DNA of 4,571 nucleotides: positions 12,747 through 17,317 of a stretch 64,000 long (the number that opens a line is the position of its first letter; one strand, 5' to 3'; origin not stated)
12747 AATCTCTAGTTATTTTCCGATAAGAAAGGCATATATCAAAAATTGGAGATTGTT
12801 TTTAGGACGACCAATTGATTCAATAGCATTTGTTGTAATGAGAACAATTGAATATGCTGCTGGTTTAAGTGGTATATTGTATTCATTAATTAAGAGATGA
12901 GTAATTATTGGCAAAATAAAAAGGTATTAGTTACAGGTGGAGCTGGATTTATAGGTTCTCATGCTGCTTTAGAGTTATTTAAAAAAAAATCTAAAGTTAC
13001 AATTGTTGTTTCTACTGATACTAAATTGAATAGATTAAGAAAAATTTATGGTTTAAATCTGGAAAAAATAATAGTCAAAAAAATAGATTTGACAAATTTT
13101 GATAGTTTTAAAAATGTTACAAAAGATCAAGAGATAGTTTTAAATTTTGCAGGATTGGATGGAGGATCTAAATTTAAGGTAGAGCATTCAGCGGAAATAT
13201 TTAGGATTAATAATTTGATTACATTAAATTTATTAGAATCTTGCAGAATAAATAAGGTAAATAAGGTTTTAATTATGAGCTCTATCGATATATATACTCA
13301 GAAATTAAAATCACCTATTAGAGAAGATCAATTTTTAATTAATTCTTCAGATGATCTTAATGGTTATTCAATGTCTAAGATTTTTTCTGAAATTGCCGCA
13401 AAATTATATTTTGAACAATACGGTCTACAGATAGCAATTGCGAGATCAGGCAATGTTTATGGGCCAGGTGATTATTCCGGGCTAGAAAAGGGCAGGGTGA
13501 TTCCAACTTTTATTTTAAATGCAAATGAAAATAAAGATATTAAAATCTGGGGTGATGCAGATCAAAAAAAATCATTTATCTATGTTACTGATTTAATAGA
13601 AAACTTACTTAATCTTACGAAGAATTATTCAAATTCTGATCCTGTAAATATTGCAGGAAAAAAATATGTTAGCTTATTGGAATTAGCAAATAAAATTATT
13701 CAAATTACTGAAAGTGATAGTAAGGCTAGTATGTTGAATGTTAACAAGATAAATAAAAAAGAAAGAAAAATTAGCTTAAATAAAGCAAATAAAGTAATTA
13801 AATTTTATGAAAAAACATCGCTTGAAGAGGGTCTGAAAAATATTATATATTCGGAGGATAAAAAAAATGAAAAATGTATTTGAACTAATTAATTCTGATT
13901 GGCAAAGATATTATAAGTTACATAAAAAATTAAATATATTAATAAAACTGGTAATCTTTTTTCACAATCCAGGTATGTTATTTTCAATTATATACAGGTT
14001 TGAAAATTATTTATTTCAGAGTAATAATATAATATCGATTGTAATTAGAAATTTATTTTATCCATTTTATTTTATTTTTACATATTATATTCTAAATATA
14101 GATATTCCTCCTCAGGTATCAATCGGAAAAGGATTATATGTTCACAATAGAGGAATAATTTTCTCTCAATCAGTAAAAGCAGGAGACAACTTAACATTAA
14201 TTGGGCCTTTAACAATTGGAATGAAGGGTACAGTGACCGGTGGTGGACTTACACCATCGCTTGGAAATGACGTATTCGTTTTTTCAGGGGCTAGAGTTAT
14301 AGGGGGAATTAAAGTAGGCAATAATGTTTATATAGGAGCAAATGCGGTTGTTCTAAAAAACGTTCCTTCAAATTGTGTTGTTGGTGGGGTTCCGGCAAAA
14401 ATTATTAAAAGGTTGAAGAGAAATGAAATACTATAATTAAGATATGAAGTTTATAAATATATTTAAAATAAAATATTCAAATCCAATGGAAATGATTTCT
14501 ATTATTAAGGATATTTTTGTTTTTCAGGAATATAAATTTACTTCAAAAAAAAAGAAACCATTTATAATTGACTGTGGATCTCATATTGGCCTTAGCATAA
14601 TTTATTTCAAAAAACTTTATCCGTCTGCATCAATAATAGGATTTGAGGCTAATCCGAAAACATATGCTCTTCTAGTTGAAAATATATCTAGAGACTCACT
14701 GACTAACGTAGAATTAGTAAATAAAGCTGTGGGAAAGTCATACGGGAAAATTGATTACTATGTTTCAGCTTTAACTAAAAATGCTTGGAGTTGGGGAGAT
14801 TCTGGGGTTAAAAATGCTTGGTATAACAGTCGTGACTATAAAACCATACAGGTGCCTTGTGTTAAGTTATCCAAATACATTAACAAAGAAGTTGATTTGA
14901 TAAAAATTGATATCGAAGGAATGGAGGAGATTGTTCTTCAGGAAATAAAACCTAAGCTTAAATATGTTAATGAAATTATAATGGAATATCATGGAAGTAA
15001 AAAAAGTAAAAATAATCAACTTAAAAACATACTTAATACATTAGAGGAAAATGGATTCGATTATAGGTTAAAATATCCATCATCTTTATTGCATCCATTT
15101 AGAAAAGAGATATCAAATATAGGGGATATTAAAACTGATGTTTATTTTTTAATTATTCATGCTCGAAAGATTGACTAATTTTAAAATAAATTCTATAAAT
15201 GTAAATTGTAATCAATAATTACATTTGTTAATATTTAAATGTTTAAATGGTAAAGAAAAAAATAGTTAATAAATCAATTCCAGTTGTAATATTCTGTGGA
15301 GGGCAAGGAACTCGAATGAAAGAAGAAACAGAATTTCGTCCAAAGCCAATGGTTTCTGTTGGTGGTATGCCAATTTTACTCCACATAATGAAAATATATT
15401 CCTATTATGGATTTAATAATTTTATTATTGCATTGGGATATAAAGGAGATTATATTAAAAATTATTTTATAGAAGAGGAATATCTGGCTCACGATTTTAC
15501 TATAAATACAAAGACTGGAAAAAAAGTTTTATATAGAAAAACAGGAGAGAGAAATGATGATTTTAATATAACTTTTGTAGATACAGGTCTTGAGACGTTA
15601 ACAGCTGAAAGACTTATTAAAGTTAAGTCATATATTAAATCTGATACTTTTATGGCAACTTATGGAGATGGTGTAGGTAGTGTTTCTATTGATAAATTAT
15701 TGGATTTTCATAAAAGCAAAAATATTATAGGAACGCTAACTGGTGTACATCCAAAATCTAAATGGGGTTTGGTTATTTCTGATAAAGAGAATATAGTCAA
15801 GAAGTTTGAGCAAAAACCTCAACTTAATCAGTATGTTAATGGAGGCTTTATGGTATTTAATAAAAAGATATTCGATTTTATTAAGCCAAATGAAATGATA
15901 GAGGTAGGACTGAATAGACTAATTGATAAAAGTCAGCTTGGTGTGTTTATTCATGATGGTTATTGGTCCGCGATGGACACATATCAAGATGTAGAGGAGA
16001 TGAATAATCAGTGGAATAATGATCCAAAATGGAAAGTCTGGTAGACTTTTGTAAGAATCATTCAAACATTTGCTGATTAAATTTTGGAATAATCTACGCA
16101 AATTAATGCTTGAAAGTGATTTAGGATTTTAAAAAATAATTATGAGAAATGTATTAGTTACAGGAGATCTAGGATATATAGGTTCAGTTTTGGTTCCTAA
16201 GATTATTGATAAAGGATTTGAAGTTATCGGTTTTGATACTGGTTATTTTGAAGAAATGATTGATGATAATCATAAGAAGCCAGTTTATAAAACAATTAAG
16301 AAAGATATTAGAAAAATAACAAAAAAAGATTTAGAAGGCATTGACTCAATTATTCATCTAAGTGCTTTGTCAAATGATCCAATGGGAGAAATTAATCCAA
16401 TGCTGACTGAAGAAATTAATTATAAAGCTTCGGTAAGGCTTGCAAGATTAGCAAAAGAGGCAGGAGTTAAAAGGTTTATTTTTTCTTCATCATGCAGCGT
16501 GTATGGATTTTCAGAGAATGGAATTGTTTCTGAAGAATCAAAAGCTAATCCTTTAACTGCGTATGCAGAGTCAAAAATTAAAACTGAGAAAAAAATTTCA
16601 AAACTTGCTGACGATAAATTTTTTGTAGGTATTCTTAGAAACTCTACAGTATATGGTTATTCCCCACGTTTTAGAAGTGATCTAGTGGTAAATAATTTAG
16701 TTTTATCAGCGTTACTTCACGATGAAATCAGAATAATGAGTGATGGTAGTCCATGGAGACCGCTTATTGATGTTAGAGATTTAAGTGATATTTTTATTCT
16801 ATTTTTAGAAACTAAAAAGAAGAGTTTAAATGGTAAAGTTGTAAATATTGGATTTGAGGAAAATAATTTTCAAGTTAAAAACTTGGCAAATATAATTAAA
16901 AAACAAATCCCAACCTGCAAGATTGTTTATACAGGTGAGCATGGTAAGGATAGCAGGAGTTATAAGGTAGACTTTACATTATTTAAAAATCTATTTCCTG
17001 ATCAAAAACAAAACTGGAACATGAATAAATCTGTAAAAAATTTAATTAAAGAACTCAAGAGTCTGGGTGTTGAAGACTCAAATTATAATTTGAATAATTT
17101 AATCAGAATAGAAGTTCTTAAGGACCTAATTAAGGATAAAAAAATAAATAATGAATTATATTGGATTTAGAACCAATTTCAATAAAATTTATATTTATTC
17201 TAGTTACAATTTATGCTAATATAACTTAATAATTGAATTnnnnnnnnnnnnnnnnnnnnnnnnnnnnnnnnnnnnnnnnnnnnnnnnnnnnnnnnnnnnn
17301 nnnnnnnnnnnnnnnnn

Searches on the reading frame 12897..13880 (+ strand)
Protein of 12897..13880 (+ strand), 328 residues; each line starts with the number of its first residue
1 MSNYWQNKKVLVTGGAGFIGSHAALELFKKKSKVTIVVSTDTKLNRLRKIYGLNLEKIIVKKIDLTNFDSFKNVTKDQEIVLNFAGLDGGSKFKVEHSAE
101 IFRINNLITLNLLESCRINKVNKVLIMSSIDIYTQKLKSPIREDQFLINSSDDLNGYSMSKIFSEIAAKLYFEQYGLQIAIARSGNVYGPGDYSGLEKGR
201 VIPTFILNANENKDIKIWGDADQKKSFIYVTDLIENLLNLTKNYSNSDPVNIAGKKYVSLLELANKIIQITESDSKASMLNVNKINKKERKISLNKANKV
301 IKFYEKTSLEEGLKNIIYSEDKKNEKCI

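Call 8: search_protein_families(library=pfam, proteins=[window:12897-13880:+], max_evalue=0.00001)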
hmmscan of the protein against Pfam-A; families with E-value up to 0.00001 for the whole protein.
window:12897-13880:+ (328 aa): 7 families
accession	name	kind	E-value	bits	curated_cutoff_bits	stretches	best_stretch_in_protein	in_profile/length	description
PF01370.27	Epimerase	-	6.6e-45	153.8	20.9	1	10-252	1-239/240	NAD dependent epimerase/dehydratase family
PF16363.11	GDP_Man_Dehyd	-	3.6e-32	112.6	27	1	11-299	1-315/332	GDP-mannose 4,6 dehydratase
PF01073.25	3Beta_HSD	-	1.5e-15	57.4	22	1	11-235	1-223/280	3-beta hydroxysteroid dehydrogenase/isomerase family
PF07993.18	NAD_binding_4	-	1.1e-08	35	20.1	1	12-223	1-244/258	Male sterility protein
PF02719.21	Polysacc_synt_2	-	3e-08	33.6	20.2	1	10-281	1-257/293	Polysaccharide biosynthesis protein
PF13460.12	NAD_binding_10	-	7.5e-08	32.9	27.2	1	14-136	1-105/184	NAD(P)H-binding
PF04321.23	RmlD_sub_bind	-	3.6e-06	26.7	27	1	9-291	2-247/287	RmlD substrate binding domain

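Call 9: search_protein_families(library=ncbifam, proteins=[window:12897-13880:+], max_evalue=1e-10)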
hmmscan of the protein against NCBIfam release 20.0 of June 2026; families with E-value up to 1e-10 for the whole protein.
window:12897-13880:+ (328 aa): 11 families
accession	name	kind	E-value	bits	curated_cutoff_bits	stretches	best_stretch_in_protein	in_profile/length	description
TIGR01181.1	dTDP_gluc_dehyt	equivalog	2.8e-29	102.2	365.1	1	9-317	1-308/321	dTDP-glucose 4,6-dehydratase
NF047922.1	GDPFucSynFcl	equivalog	5.8e-28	98.2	500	1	7-316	2-297/308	GDP-L-fucose synthase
TIGR04180.1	EDH_00030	hypoth_equivalog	5.9e-27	94.5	475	1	10-277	1-262/297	NAD-dependent 4,6-dehydratase LegB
TIGR01179.1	galE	equivalog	1.3e-18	66.9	262.3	1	9-284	1-288/332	UDP-glucose 4-epimerase GalE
TIGR02622.1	CDP_4_6_dhtase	equivalog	2e-18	66.7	278.45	1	5-317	2-327/352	CDP-glucose 4,6-dehydratase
NF007582.0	PRK10217.1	equivalog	2.8e-17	62.8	698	1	8-273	2-272/355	dTDP-glucose 4,6-dehydratase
TIGR02197.1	heptose_epim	equivalog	3e-17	62.8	274.6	1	10-314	1-307/316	ADP-glyceromanno-heptose 6-epimerase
NF007490.0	PRK10084.1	subfamily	4.1e-15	55.6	649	0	156-272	166-278/361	dTDP-glucose 4,6-dehydratase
TIGR03466.1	HpnA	hypoth_equivalog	1.2e-13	50.6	367.65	1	9-206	2-189/327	hopanoid-associated sugar epimerase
NF007956.0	PRK10675.1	subfamily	1.2e-12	47.6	394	1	9-184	2-177/338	UDP-glucose 4-epimerase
NF011728.1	PRK15181.1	equivalog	6.5e-11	41.8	760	1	7-266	15-277/348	Vi polysaccharide biosynthesis UDP-N-acetylglucosaminuronic acid C-4 epimerase TviC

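Call 11: search_solved_structures(query=window:12897-13880:+, max_evalue=1e-15)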
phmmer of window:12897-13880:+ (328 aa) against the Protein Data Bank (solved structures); distinct sequences matched with E-value up to 1e-15: 30.
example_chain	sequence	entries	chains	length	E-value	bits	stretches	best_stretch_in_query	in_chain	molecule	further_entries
4lk3_A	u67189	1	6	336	1.2e-26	97.2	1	7-319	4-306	UDP-glucuronic acid decarboxylase 1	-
2b69_A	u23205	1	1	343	2e-26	96.5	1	7-319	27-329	UDP-glucuronate decarboxylase 1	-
4gll_A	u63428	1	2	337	2.1e-26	96.4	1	7-319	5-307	UDP-glucuronic acid decarboxylase 1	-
4m55_A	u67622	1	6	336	2.2e-26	96.3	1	7-319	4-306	UDP-glucuronic acid decarboxylase 1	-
8sg0_A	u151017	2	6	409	9.2e-26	94.3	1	4-268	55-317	GDP-mannose 3,5-epimerase | GDP-mannose 3,5 epimerase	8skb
6dnt_A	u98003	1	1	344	1.2e-25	93.9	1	6-314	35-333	NAD-dependent epimerase/dehydratase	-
2c59_A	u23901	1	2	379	2.1e-25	93.1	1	3-273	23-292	GDP-MANNOSE-3', 5'-EPIMERASE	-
2c5e_A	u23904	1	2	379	3.2e-25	92.5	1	3-273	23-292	GDP-MANNOSE-3', 5'-EPIMERASE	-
2c54_A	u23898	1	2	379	5.5e-25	91.7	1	3-273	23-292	GDP-MANNOSE-3', 5'-EPIMERASE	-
2c5a_A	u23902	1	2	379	7.2e-25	91.4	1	3-273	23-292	GDP-MANNOSE-3', 5'-EPIMERASE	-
6zl6_A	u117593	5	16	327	3.3e-22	82.6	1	9-314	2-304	Epimerase domain-containing protein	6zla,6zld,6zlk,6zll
6zlj_A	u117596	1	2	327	1.1e-21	80.8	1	9-314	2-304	Epimerase domain-containing protein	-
6pmh_A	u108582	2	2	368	6e-19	71.9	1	5-315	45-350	UDP-glucose 4-epimerase related protein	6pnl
2pzj_A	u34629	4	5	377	7e-19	71.7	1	6-317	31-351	Putative nucleotide sugar epimerase/ dehydratase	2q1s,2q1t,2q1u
6bwl_A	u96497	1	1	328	1.3e-18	70.8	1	9-313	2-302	Pal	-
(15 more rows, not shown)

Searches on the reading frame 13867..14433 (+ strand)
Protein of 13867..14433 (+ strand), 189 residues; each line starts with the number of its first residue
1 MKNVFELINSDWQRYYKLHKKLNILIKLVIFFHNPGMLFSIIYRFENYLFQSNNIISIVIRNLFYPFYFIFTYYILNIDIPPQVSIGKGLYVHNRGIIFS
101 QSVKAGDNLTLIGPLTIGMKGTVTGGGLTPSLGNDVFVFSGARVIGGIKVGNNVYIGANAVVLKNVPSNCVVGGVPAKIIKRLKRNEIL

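Call 8: search_protein_families(library=pfam, proteins=[window:13867-14433:+], max_evalue=0.00001)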
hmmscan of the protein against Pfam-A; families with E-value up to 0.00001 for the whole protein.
window:13867-14433:+ (189 aa): 1 family
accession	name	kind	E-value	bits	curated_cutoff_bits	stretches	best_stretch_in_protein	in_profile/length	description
PF00132.30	Hexapep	-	5.9e-08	32.5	27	1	131-163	3-35/36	Bacterial transferase hexapeptide (six repeats)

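Call 9: search_protein_families(library=ncbifam, proteins=[window:13867-14433:+], max_evalue=1e-10)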
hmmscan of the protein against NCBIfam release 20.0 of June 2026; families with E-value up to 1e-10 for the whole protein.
window:13867-14433:+ (189 aa): 7 families
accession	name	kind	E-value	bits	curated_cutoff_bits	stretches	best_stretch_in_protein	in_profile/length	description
NF041874.1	EPS_EpsC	equivalog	7.6e-30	103.8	150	1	26-182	17-166/168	serine O-acetyltransferase EpsC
TIGR01172.1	cysE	equivalog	1.1e-24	87.3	210.65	1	28-178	19-162/162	serine O-acetyltransferase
NF008349.0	PRK11132.1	equivalog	3.5e-17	62.4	397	1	75-184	139-248/273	serine O-acetyltransferase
TIGR04016.1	WcaB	equivalog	4.9e-14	52.1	194.65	1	54-179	18-142/146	colanic acid biosynthesis acetyltransferase WcaB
NF007564.0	PRK10191.1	equivalog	5.6e-14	51.9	196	1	50-179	30-158/162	colanic acid biosynthesis acetyltransferase WcaB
TIGR03570.1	NeuD_NnaD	subfamily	6.6e-11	42.2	160.8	0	122-178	148-202/202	NeuD/PglB/VioB family sugar acetyltransferase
TIGR03308.1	phn_thr-fam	hypoth_equivalog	9.7e-11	41.9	201.65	0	132-182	111-161/204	phosphonate metabolim protein, transferase hexapeptide repeat family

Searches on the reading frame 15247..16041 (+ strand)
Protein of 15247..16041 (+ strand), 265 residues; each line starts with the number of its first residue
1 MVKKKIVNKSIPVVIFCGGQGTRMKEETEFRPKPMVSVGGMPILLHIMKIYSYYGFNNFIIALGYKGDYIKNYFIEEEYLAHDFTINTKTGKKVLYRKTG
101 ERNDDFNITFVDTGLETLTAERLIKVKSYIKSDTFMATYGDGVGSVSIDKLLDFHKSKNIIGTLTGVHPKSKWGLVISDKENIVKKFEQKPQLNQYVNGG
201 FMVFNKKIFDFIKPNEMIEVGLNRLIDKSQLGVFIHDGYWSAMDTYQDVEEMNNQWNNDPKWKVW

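Call 8: search_protein_families(library=pfam, proteins=[window:15247-16041:+], max_evalue=0.00001)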
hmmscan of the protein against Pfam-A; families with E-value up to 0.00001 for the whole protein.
window:15247-16041:+ (265 aa): 2 families
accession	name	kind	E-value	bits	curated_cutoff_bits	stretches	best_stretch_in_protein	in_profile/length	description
PF00483.29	NTP_transferase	-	6.2e-17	62.4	21.2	1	14-254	3-240/245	Nucleotidyl transferase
PF12804.13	NTP_transf_3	-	9.9e-06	26.3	27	0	13-66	1-49/160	MobA-like NTP transferase domain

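Call 9: search_protein_families(library=ncbifam, proteins=[window:15247-16041:+], max_evalue=1e-10)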
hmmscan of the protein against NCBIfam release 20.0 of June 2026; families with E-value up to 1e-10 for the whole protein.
window:15247-16041:+ (265 aa): 8 families
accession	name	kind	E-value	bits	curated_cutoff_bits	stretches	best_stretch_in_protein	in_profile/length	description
TIGR02623.1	G1P_cyt_trans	equivalog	7.7e-71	238.5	300.25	1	13-265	3-255/255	glucose-1-phosphate cytidylyltransferase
TIGR03992.1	Arch_glmU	subfamily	2.6e-23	82.5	292.1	1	13-79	3-69/393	bifunctional sugar-1-phosphate nucleotidylyltransferase/acetyltransferase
NF052502.1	man1P_GTase_Rv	exception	8.7e-20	70.9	440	0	13-80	3-70/352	mannose-1-phosphate guanylyltransferase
NF041313.1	UDPGP_AglF_Halo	equivalog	9e-17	61.3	400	0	14-76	4-66/234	UTP--glucose-1-phosphate uridylyltransferase AglF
NF049965.1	GlMnHpPGnyltfHddC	equivalog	1.9e-15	57.1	300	0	14-82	4-71/221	D-glycero-D-manno-heptose 1-phosphate guanosyltransferase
NF041173.1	Sug_nt_acttase_Thmprot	equivalog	5.8e-13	48.5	600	0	82-254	48-225/405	bifunctional sugar-1-phosphate nucleotidylyltransferase/acetyltransferase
NF045761.1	NAMPUrTaseMurU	equivalog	1.5e-12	47.9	250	0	14-254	4-225/226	N-acetylmuramate alpha-1-phosphate uridylyltransferase MurU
NF041135.1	IPPtranDIPPsyn_Thcocales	equivalog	4.4e-12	45.7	580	0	14-92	4-78/419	bifunctional L-myo-inositol-1-phosphate cytidylyltransferase/CDP-L-myo-inositol myo-inositolphosphotransferase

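Call 61: search_solved_structures(query=window:15247-16041:+, max_evalue=1e-10)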
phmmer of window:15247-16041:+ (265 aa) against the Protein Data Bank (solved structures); distinct sequences matched with E-value up to 1e-10: 6.
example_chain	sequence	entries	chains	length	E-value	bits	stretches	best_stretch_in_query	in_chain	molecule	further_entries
1tzf_A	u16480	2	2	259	1.1e-51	179.2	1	13-265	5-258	Glucose-1-phosphate cytidylyltransferase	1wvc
8x7s_B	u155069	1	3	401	4e-15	59.3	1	13-232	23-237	UTP--glucose-1-phosphate uridylyltransferase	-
7whr_B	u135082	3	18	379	3.2e-14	56.3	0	135-243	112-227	Nucleotidyl transferase family protein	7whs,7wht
7x8j_A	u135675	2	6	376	2.5e-12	50.1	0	13-76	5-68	Mannose-1-phosphate guanylyltransferase 1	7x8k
8yre_D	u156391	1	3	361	3.1e-12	49.8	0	14-76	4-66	Mannose-1-phosphate guanylyltransferase 1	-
5xhw_A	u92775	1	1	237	8.7e-11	45.1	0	12-78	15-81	Putative 6-deoxy-D-mannoheptose pathway protein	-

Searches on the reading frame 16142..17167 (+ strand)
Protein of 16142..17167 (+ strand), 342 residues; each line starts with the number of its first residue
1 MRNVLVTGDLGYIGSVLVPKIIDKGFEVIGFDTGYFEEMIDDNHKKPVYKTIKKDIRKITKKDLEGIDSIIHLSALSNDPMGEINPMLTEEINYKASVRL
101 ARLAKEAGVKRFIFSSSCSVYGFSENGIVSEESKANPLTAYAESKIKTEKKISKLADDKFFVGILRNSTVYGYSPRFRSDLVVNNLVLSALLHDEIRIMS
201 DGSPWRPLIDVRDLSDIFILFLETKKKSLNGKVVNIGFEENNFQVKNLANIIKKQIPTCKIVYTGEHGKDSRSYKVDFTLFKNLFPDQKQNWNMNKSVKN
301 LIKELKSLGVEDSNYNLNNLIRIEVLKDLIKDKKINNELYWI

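Call 8: search_protein_families(library=pfam, proteins=[window:16142-17167:+], max_evalue=0.00001)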
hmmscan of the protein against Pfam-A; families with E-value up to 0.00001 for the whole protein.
window:16142-17167:+ (342 aa): 5 families
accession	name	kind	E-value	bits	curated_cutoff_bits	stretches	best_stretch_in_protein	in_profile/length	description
PF01370.27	Epimerase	-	2.7e-38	132.2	20.9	1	4-237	1-240/240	NAD dependent epimerase/dehydratase family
PF16363.11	GDP_Man_Dehyd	-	3.4e-19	69.9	27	1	5-247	1-268/332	GDP-mannose 4,6 dehydratase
PF01073.25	3Beta_HSD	-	1.6e-14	54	22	1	5-184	1-195/280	3-beta hydroxysteroid dehydrogenase/isomerase family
PF04321.23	RmlD_sub_bind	-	4.7e-14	52.6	27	1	3-220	2-195/287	RmlD substrate binding domain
PF05368.20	NmrA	-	3.7e-06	27.2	27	0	3-290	4-257/298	NmrA-like family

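Call 9: search_protein_families(library=ncbifam, proteins=[window:16142-17167:+], max_evalue=1e-10)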
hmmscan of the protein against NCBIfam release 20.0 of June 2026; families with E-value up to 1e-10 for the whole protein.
window:16142-17167:+ (342 aa): 10 families
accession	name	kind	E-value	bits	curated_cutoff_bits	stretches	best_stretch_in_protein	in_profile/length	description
TIGR01179.1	galE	equivalog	6.9e-26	90.8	262.3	1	3-173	1-179/332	UDP-glucose 4-epimerase GalE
TIGR04180.1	EDH_00030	hypoth_equivalog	2.6e-20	72.7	475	1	4-257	1-257/297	NAD-dependent 4,6-dehydratase LegB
TIGR02197.1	heptose_epim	equivalog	3.8e-20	72.3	274.6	1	4-264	1-269/316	ADP-glyceromanno-heptose 6-epimerase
NF008872.0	PRK11908.1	equivalog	1.5e-14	53.8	294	0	1-133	1-134/349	bifunctional UDP-4-keto-pentose/UDP-xylose synthase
NF011728.1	PRK15181.1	equivalog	1.5e-14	53.8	760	1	4-241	18-268/348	Vi polysaccharide biosynthesis UDP-N-acetylglucosaminuronic acid C-4 epimerase TviC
TIGR03466.1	HpnA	hypoth_equivalog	4e-13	48.9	367.65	1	3-169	2-169/327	hopanoid-associated sugar epimerase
TIGR01214.1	rmlD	equivalog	1.8e-12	47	224.05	1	4-202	2-179/285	dTDP-4-dehydrorhamnose reductase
NF005998.1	PRK08125.1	equivalog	1.9e-12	46.4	777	0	3-133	317-448/649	bifunctional UDP-4-amino-4-deoxy-L-arabinose formyltransferase/UDP-glucuronic acid oxidase ArnA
NF007956.0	PRK10675.1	subfamily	4.3e-12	45.8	394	0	3-167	2-177/338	UDP-glucose 4-epimerase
TIGR01181.1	dTDP_gluc_dehyt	equivalog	5.6e-11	42.1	365.1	1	4-285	2-293/321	dTDP-glucose 4,6-dehydratase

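Call 12: search_solved_structures(query=window:16142-17167:+, max_evalue=1e-15)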
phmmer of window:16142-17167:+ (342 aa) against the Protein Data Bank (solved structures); distinct sequences matched with E-value up to 1e-15: 8.
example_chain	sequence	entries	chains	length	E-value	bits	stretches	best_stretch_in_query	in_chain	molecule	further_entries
6vo6_A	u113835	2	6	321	5.9e-31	111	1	2-318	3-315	Putative sugar-nucleotide epimerase/dehydratease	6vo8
6kv9_A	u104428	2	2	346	3.8e-20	75.5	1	3-238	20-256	MoeE5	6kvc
6dnt_A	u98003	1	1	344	3.3e-18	69.1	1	2-279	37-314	NAD-dependent epimerase/dehydratase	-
8rdg_A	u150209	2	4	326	1.3e-17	67.2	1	3-293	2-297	SDR family NAD(P)-dependent oxidoreductase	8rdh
8rdi_A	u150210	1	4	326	4.6e-17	65.3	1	3-293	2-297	SDR family NAD(P)-dependent oxidoreductase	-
6wjb_A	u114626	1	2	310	5e-17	65.2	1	3-236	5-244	NAD-dependent epimerase/dehydratase family protein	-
6wj9_A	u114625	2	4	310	4.7e-16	62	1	3-236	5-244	NAD-dependent epimerase/dehydratase family protein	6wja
6zl6_A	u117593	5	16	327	5.3e-16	61.9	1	3-242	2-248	Epimerase domain-containing protein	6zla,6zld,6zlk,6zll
